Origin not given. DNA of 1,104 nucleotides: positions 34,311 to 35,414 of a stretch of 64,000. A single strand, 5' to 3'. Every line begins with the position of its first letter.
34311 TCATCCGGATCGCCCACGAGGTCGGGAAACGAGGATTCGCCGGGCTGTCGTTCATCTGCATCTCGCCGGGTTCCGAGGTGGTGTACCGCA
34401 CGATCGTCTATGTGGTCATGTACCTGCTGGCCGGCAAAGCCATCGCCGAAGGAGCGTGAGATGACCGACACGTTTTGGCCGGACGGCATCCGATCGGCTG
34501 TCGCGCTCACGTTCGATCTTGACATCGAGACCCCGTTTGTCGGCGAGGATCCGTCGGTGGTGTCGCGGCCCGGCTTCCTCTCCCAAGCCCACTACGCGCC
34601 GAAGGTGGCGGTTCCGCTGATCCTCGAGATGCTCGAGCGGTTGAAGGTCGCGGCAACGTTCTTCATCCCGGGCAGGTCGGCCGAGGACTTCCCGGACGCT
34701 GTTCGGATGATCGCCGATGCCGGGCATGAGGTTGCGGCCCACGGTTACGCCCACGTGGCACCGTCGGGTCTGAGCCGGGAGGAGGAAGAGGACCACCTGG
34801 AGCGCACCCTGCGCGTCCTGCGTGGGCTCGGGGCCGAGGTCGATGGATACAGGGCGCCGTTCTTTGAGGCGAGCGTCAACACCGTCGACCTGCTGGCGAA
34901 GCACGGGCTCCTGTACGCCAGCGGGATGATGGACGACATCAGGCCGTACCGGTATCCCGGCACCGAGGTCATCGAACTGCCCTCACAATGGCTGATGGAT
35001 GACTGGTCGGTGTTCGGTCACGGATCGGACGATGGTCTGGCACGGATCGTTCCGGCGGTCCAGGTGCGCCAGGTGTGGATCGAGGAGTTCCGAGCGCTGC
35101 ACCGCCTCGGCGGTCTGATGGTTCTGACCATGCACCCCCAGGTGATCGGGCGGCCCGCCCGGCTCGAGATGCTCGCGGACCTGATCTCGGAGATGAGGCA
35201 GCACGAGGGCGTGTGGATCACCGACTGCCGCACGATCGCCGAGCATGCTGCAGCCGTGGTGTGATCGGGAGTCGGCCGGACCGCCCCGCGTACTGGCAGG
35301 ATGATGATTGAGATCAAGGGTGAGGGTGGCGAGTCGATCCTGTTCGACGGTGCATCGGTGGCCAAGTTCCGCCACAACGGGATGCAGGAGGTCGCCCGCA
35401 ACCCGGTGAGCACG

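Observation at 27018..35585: Candidate undescribed N-compound catabolic pathway: Mo-hydroxylase arm and carbamoyltransferase/ureohydrolase/CE4 arm around an Lrp regulator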

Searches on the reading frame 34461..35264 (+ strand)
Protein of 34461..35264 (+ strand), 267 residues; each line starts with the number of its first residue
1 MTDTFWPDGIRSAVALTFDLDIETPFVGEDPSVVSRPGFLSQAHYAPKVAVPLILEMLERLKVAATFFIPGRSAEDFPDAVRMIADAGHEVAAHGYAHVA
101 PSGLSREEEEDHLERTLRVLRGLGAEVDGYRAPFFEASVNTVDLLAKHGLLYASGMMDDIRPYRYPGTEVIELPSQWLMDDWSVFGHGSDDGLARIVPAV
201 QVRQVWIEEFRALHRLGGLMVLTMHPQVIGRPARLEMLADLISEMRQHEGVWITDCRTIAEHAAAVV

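Call 4: search_protein_families(library=pfam, proteins=[window:34461-35264:+])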
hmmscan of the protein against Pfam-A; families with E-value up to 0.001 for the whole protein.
window:34461-35264:+ (267 aa): 2 families
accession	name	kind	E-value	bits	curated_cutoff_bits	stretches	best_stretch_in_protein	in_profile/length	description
PF01522.26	Polysacc_deac_1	-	9.9e-19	68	23.1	1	48-152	18-123/124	Polysaccharide deacetylase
PF10096.14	DUF2334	-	1.1e-06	28.9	26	1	73-228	51-190/203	Uncharacterized protein conserved in bacteria (DUF2334)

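Call 5: search_protein_families(library=ncbifam, proteins=[window:34461-35264:+])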
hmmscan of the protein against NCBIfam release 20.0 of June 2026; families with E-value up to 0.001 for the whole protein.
window:34461-35264:+ (267 aa): 9 families
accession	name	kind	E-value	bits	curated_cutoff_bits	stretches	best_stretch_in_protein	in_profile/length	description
TIGR03006.1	pepcterm_polyde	equivalog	3.9e-21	75.4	276.2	1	51-157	36-146/272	XrtA system polysaccharide deacetylase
TIGR03212.1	uraD_N-term-dom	equivalog_domain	4.4e-18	65.4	424.6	1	48-263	76-291/297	allantoinase PuuE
TIGR02764.1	spore_ybaN_pdaB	equivalog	1.4e-13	51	237.4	1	52-149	22-120/191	polysaccharide deacetylase family sporulation protein PdaB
NF045821.1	PgAcgDacpgdA1_Bac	equivalog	4.9e-12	45.3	400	1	51-135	103-188/282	peptidoglycan-N-acetylglucosamine deacetylase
TIGR04243.1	nodulat_NodB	equivalog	5.7e-12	45.5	240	1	49-171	15-138/197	chitooligosaccharide deacetylase NodB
TIGR02873.1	spore_ylxY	hypoth_equivalog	7.3e-12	45.1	391.5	1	51-123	100-172/268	probable sporulation protein, polysaccharide deacetylase family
TIGR02884.1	spore_pdaA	equivalog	3.9e-05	23.5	298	1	53-110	54-111/224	delta-lactam-biosynthetic de-N-acetylase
NF045820.1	PgAcgDacpgdA_Strep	equivalog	4.2e-05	22.5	800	1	50-125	282-358/463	peptidoglycan-N-acetylglucosamine deacetylase PgdA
NF045822.1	PgAcgDacpgdA2_Bac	equivalog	0.00014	21.3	400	1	54-98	87-131/274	peptidoglycan-N-acetylglucosamine deacetylase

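Call 9: search_solved_structures(query=window:34461-35264:+, max_evalue=0.01, show_alignments=2)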
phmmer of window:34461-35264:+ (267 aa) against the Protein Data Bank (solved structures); distinct sequences matched with E-value up to 0.01: 29.
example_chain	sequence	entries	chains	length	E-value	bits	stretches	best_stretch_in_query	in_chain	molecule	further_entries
3rxz_A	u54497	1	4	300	7.7e-55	189.5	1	5-265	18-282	Polysaccharide deacetylase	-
3qbu_A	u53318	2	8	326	1.6e-37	132.8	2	15-164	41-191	Putative uncharacterized protein | peptidoglycan deacetylase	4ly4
3cl6_A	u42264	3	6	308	1.4e-15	60.9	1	43-263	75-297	Puue allantoinase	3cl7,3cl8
1z7a_A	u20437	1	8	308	3.4e-14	56.3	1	41-262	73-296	conserved hypothetical protein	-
3s6o_A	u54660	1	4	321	3.8e-10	43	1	43-163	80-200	Polysaccharide deacetylase family protein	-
7bly_A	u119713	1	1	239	4.1e-10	42.9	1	46-170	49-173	Aspergillus niger contig An12c0130, genomic contig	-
5o6y_A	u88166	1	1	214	5.3e-10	42.5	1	51-157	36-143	Peptidoglycan N-acetylglucosamine deacetylase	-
5o6y_B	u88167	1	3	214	1.6e-09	40.9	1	51-134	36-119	Peptidoglycan N-acetylglucosamine deacetylase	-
4l1g_A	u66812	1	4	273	2.9e-09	40.1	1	51-133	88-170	Peptidoglycan N-acetylglucosamine deacetylase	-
2y8u_A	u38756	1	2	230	6.5e-09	39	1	46-146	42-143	CHITIN DEACETYLASE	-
6hm9_A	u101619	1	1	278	9.1e-09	38.5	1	51-133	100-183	Putative polysaccharide deacetylase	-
6hpa_A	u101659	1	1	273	1.8e-08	37.5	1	51-123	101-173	Putative polysaccharide deacetylase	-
7y51_A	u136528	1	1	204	1.9e-08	37.5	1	55-157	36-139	Predicted xylanase/chitin deacetylase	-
7bkf_A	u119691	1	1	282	1.9e-08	37.4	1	51-123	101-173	Putative polysaccharide deacetylase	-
7fbw_A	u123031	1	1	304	5.7e-08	35.9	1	55-154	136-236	Predicted xylanase/chitin deacetylase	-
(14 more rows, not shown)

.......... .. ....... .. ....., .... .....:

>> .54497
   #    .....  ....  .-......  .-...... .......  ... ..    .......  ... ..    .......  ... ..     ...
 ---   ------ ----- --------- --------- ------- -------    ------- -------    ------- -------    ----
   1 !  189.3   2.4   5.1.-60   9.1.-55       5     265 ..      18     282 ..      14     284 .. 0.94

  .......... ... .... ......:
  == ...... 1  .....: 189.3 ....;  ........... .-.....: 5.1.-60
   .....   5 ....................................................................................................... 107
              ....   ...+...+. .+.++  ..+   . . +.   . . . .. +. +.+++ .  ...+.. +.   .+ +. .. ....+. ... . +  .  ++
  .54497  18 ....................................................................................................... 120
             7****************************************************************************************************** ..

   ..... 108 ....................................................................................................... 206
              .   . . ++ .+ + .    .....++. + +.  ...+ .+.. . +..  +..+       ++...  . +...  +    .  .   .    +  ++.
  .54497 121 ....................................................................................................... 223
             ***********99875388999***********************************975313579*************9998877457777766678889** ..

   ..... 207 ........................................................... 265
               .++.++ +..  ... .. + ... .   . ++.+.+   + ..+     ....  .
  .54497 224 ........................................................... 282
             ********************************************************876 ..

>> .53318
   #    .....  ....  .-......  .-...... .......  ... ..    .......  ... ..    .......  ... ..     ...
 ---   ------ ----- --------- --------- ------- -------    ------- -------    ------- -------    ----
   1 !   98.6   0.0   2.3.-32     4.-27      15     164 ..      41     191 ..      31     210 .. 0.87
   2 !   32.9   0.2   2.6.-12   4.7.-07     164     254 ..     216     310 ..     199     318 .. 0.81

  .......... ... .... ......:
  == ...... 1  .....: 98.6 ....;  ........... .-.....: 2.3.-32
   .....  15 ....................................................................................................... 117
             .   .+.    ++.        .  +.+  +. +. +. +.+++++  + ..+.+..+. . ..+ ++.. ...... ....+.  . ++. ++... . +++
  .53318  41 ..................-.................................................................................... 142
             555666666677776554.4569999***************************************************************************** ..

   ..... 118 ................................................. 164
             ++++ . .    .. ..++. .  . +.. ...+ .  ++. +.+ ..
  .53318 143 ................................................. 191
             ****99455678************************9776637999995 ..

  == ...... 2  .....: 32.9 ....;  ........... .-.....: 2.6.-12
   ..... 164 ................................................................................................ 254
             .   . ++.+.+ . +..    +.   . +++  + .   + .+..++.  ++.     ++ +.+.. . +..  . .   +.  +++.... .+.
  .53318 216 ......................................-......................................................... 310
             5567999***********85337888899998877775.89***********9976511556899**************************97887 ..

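Call 70: search_dna_similar(query=window:34461-35264:+, collection=plasmids, mode=protein, max_evalue=1e-25, max_rows=25)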
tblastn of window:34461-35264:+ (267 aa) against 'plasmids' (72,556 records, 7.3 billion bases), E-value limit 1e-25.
Records with a match: 290; places in all: 321; records where one place covers at least 80% of the query: 290.
Best place of each record, by identity: <60% 290.
By first word of the organism name: Sinorhizobium 73; Rhizobium 53; Shinella 13; Agrobacterium 12; Paracoccus 11; Burkholderia 10; Ensifer 9; Sulfitobacter 7; Neorhizobium 5; Roseomonas 5; and 55 more.
By predicted mobility (MOB-suite, as given by PLSDB): non-mobilizable 158; mobilizable 72; conjugative 60.
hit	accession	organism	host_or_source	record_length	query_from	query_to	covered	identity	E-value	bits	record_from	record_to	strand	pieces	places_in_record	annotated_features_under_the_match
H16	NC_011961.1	Thermomicrobium roseum DSM 5159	-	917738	6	267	98%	44.1%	2e-60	213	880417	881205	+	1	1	polysaccharide deacetylase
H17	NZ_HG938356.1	Neorhizobium galegae bv. officinalis bv. officinalis str. ...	Galega officinalis root nodule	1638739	6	261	96%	42.5%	3e-53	192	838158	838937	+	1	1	record has no annotation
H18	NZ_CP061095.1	Roseomonas marmotae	Marmota himalayana,pure culture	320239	6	259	95%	42.4%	9e-53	191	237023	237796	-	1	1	polysaccharide deacetylase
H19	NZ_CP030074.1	Streptomyces cadmiisoli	Whole organism,soil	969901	7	260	95%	42.4%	1e-61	216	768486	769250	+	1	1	polysaccharide deacetylase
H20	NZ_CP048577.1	Agrobacterium tumefaciens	-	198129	6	261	96%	41.0%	1e-50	184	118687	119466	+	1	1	polysaccharide deacetylase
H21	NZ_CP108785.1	Embleya sp. NBC_00888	-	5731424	1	264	99%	39.0%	5e-47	174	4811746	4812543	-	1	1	none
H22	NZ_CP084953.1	Sulfitobacter indolifex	cell culture,Seawater from the North ...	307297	6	260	96%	39.8%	2e-49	181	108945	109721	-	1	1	polysaccharide deacetylase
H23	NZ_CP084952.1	Sulfitobacter indolifex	cell culture,Seawater from the North ...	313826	6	260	96%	39.8%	2e-49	181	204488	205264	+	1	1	polysaccharide deacetylase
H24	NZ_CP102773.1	Bosea sp. NBC_00550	-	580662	6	265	97%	39.0%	2e-47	175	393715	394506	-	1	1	polysaccharide deacetylase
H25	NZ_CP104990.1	Rhizobium sp. CC-CFT758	cell culture,agricultural soil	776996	6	266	98%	38.7%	3e-47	175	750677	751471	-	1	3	polysaccharide deacetylase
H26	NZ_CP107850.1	Nocardia sp. NBC_00511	-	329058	1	263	99%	38.3%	6e-47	174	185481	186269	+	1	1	polysaccharide deacetylase | NADH:flavin oxidoreductase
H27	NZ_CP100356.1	Natronosalvus rutilus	cell culture,sediment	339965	1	262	98%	38.4%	9e-53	191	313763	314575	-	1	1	polysaccharide deacetylase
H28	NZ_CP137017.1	Sinorhizobium fredii GR64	Phaseolus vulgaris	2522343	6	265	97%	38.6%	2e-44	167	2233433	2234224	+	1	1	record has no annotation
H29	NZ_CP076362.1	Gemmobacter fulvus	cell culture,Anabaena culture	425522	3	266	99%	37.6%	4e-45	169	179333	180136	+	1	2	polysaccharide deacetylase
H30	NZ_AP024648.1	Arthrobacter sp. StoSoilB13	-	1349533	6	267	98%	37.9%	6e-52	188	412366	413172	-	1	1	record has no annotation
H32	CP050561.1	Sinorhizobium meliloti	Melilotus officinalis,cell culture,root ...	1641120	6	262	96%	38.6%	2e-47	176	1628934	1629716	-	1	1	polysaccharide deacetylase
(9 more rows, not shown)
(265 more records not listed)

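Call 71: get_annotated_region(hit=H16, flank=8000)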
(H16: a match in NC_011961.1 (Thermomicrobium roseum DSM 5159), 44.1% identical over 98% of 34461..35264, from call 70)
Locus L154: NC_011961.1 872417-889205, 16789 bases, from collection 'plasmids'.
description: Thermomicrobium roseum DSM 5159 plasmid unnamed, complete sequence
organism: Thermomicrobium roseum DSM 5159 (NCBI taxid 309801)
taxonomy: Bacteria; Thermomicrobiota; Thermomicrobia; Thermomicrobiales; Thermomicrobiaceae; Thermomicrobium; Thermomicrobium roseum; Thermomicrobium roseum DSM 5159
host: -; source: -; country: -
typing (MOB-suite, as given by PLSDB): non-mobilizable
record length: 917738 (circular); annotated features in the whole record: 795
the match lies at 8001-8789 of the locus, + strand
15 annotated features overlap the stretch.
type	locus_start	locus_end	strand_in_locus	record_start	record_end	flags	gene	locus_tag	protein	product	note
CDS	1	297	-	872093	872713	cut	-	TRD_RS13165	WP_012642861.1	hypothetical protein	-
CDS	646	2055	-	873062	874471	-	-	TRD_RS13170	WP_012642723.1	FAD-dependent oxidoreductase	-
CDS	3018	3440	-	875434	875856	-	-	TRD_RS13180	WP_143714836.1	hypothetical protein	-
CDS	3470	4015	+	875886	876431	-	-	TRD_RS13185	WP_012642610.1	hypothetical protein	-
CDS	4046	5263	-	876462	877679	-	-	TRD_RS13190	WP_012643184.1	PLP-dependent aminotransferase family protein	-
CDS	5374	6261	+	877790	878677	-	-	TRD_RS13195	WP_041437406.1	hypothetical protein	-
CDS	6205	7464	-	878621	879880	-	-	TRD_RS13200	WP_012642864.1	MFS transporter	GO:0055085 - transmembrane transport [Evidence IEA]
CDS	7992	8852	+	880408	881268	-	-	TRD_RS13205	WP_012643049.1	polysaccharide deacetylase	-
CDS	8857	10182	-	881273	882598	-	cofH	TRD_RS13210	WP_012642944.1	5-amino-6-(D-ribitylamino)uracil--L-tyrosine 4-hydroxyphenyl transferase CofH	-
CDS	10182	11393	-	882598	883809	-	cofG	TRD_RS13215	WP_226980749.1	7,8-didemethyl-8-hydroxy-5-deazariboflavin synthase CofG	-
CDS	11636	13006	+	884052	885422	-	-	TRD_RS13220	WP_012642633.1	DUF2851 family protein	-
CDS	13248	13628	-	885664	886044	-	-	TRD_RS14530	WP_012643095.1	hypothetical protein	-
CDS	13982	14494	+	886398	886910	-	-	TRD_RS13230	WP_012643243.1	DUF151 domain-containing protein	-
CDS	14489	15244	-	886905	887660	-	-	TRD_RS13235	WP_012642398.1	M55 family metallopeptidase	-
CDS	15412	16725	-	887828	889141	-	-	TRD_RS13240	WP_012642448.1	ABC transporter substrate-binding protein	-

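Call 72: get_annotated_region(hit=H19, flank=8000)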
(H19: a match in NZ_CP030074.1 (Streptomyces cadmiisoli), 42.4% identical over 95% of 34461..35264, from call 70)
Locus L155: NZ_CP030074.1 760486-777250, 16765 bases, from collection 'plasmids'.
description: Streptomyces cadmiisoli strain ZFG47 plasmid unnamed1, complete sequence
organism: Streptomyces cadmiisoli (NCBI taxid 2184053)
taxonomy: Bacteria; Actinomycetota; Actinomycetes; Kitasatosporales; Streptomycetaceae; Streptomyces; Streptomyces cadmiisoli
host: -; source: Whole organism,soil; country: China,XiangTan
typing (MOB-suite, as given by PLSDB): non-mobilizable
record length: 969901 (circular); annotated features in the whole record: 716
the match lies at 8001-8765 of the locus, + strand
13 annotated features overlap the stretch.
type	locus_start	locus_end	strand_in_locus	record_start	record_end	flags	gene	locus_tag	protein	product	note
CDS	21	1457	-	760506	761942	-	-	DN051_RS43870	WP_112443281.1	FAD-dependent oxidoreductase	-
CDS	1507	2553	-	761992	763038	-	-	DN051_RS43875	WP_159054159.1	LacI family DNA-binding transcriptional regulator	GO:0006351 - DNA-templated transcription [Evidence IEA]; GO:0045892 - negative regulation of DNA-templated ...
CDS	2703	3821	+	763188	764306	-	-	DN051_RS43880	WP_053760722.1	spermidine/putrescine ABC transporter substrate-binding protein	GO:0015846 - polyamine transport [Evidence IEA]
CDS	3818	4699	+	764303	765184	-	-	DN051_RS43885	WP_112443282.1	ABC transporter permease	GO:0055085 - transmembrane transport [Evidence IEA]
CDS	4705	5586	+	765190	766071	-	-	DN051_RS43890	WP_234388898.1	ABC transporter permease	GO:0055085 - transmembrane transport [Evidence IEA]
CDS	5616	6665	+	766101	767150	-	-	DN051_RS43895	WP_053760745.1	ABC transporter ATP-binding protein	-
CDS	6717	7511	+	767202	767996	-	-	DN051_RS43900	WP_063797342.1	SDR family NAD(P)-dependent oxidoreductase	-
CDS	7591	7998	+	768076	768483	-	-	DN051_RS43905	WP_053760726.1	VOC family protein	-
CDS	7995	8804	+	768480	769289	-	-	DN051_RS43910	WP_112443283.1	polysaccharide deacetylase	-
CDS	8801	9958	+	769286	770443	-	-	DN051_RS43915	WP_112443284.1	C45 family peptidase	-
CDS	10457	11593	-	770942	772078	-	-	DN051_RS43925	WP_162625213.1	IS110 family transposase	-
CDS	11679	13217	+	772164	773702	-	-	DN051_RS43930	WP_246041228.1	ISL3 family transposase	-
CDS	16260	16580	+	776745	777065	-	-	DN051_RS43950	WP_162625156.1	hypothetical protein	-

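Call 73: get_annotated_region(hit=H32, flank=8000)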
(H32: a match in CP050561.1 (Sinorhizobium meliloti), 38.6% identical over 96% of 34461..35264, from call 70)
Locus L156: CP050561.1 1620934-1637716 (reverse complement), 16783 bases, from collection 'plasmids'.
description: Sinorhizobium meliloti strain RCAM1115 plasmid p_2, complete sequence
organism: Sinorhizobium meliloti (NCBI taxid 382)
taxonomy: Bacteria; Pseudomonadota; Alphaproteobacteria; Hyphomicrobiales; Rhizobiaceae; Sinorhizobium; Sinorhizobium meliloti
host: -; source: Melilotus officinalis,cell culture,root nodule; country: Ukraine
typing (MOB-suite, as given by PLSDB): mobilizable; relaxase MOBQ
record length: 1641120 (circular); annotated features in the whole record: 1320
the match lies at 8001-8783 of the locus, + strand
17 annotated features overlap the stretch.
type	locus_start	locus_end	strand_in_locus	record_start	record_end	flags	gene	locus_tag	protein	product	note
CDS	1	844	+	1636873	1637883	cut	-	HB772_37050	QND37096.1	glycoside hydrolase family 25 protein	-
CDS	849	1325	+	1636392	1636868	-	-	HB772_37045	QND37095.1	GNAT family N-acetyltransferase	-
CDS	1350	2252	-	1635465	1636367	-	-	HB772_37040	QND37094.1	LysR family transcriptional regulator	-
CDS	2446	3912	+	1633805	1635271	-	argH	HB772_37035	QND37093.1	argininosuccinate lyase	-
CDS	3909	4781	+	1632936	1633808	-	-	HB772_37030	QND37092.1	amino acid ABC transporter permease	-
CDS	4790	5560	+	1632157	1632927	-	-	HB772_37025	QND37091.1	amino acid ABC transporter ATP-binding protein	-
CDS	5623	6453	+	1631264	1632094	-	-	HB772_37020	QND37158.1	ABC transporter substrate-binding protein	-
CDS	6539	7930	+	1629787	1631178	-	-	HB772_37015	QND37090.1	MmgE/PrpD family protein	-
CDS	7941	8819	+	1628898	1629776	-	-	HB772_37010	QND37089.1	polysaccharide deacetylase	-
CDS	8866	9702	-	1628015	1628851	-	-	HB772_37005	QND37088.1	amidohydrolase family protein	-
CDS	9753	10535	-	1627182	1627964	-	-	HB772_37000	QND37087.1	IclR family transcriptional regulator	-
CDS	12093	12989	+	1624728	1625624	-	-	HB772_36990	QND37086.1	sugar ABC transporter permease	-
CDS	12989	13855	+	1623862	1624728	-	-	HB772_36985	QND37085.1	carbohydrate ABC transporter permease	-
CDS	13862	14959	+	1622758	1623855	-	ugpC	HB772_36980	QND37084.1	sn-glycerol-3-phosphate ABC transporter ATP-binding protein UgpC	-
CDS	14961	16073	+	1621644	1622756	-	-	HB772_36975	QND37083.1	mandelate racemase/muconate lactonizing enzyme family protein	-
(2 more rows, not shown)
